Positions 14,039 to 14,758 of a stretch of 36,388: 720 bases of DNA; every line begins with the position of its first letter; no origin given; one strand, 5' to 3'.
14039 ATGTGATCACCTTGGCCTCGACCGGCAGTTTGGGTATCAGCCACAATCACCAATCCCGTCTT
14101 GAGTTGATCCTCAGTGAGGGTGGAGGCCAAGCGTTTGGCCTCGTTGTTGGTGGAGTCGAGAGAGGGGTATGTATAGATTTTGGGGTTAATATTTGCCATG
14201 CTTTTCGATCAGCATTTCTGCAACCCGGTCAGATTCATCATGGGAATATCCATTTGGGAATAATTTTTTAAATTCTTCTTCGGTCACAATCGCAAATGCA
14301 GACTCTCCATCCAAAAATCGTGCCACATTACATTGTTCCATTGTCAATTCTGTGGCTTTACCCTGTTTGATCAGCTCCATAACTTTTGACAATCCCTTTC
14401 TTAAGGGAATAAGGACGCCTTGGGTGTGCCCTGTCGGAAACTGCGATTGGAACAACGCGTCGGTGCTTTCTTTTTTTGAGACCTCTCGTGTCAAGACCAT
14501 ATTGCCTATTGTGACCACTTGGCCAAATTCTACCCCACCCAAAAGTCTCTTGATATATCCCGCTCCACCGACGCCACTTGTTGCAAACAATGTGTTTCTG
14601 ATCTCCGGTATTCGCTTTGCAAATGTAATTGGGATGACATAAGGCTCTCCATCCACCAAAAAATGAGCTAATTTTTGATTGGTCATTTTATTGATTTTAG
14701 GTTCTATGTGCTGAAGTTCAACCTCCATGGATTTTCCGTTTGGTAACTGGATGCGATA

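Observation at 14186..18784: Oversized, highly divergent pyruvate-carboxylase-type enzyme with a non-canonical biotin-attachment motif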

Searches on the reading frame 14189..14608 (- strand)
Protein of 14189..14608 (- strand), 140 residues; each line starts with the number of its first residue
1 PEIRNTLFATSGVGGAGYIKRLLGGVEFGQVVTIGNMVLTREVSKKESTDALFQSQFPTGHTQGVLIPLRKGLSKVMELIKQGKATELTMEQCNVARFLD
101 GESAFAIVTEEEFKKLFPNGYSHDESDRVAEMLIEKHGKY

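Call 73: predict_structure(alignment_id=A5)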
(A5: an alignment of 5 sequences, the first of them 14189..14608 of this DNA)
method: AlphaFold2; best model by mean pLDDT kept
length: 140 residues; sequences in the alignment: 5
mean_pLDDT: 87.8   pTM: 0.81
mean pLDDT of the five models: 87.8, 86.5, 84.2, 84.0, 82.5
residues with pLDDT >= 90: 69; 70-90: 64; 50-70: 7; < 50: 0
segments of 3 or more residues with pLDDT < 50: none
pLDDT, mean of each block of 10 residues (from residue 1): 85 76 86 91 87 92 93 91 88 87 88 94 92 79
secondary structure, 60 per line:
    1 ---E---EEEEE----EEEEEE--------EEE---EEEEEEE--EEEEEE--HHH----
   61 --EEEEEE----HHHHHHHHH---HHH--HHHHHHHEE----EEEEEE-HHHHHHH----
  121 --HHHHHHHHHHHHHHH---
elements in order: E8-12 E17-22 E31-33 E37-43 E46-51 E63-68 H73-81 H90-96 E103-108 H110-116 H123-137

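Call 77: fold_search(model_id=the predicted structure, library=pdb)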
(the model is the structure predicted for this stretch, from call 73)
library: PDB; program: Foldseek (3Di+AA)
matches with E <= 10: 366; with E <= 0.001: 0
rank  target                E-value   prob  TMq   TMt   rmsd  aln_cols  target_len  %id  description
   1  1onl_A                2.2e-02  0.85  0.38  0.41  11.4       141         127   15  Crystal structure of Thermus thermophilus HB8 H-protein of the glycine cleavage system (released 2003-08-26)
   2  3a8i_E                3.2e-02  0.77  0.35  0.38  10.4       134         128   13  Crystal Structure of ET-EHred-5-CH3-THF complex (released 2010-04-07)
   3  9yx0_A                3.7e-02  0.99  0.40  0.10   3.9       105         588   18  Structure of the 3-methylcrotonyl-coenzyme A carboxylase from Mycobacterium smegmatis (released 2025-11-26)
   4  5gua                  4.1e-02  0.99  0.40  0.72   3.5       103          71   16  Structure of biotin carboxyl carrier protein from pyrococcus horikoshi OT3 (delta N79) A138Y mutant (released 2017-08-30)
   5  1y8n_B                4.7e-02  0.96  0.42  0.58   6.7       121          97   15  Crystal structure of the PDK3-L2 complex (released 2005-05-24)
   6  9yx5_U                5.3e-02  0.96  0.27  0.54   3.4        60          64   25  Structure of the long chain acyl-CoA carboxylase complex from Mycobacterium smegmatis with MSMEG_0435-MSMEG_0436 bound (released 2025-11-26)
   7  3a8j_E                5.3e-02  0.66  0.35  0.38   9.8       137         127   14  Crystal Structure of ET-EHred complex (released 2010-04-07)
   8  3hbl_B                6.4e-02  0.99  0.39  0.06   3.8        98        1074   16  Crystal Structure of S. aureus Pyruvate Carboxylase T908A Mutant (released 2009-06-30)
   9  3hb9_A                6.9e-02  0.99  0.39  0.05   3.7        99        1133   15  Crystal Structure of S. aureus Pyruvate Carboxylase A610T Mutant (released 2009-06-30)
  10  3a8k_E                6.9e-02  0.57  0.34  0.37  10.0       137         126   14  Crystal Structure of ETD97N-EHred complex (released 2010-04-07)
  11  8xl0_E                7.8e-02  0.97  0.31  0.03   4.4        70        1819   18  Citrate-induced filament of human acetyl-coenzyme A carboxylase 1 (ACC1-citrate) (released 2024-10-23)
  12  8xkz_C                7.8e-02  0.97  0.31  0.02   4.4        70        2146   18  Core region of the citrate-induced human acetyl-CoA carboxylase 1 filament (ACC1-citrate) (released 2024-10-23)
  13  2ejf_C                8.3e-02  0.96  0.29  0.53   3.0        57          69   23  Crystal Structure Of The Biotin Protein Ligase (Mutations R48A and K111A) and Biotin Carboxyl Carrier Protein Complex  (released 2008-03-18)
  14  4hnv_A                8.3e-02  0.96  0.33  0.05   2.8        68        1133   20  Crystal structure of R54E mutant of S. aureus Pyruvate carboxylase (released 2013-01-16)
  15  3bg5_B                8.8e-02  0.98  0.30  0.04   1.8        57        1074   21  Crystal Structure of Staphylococcus Aureus Pyruvate Carboxylase (released 2008-02-26)
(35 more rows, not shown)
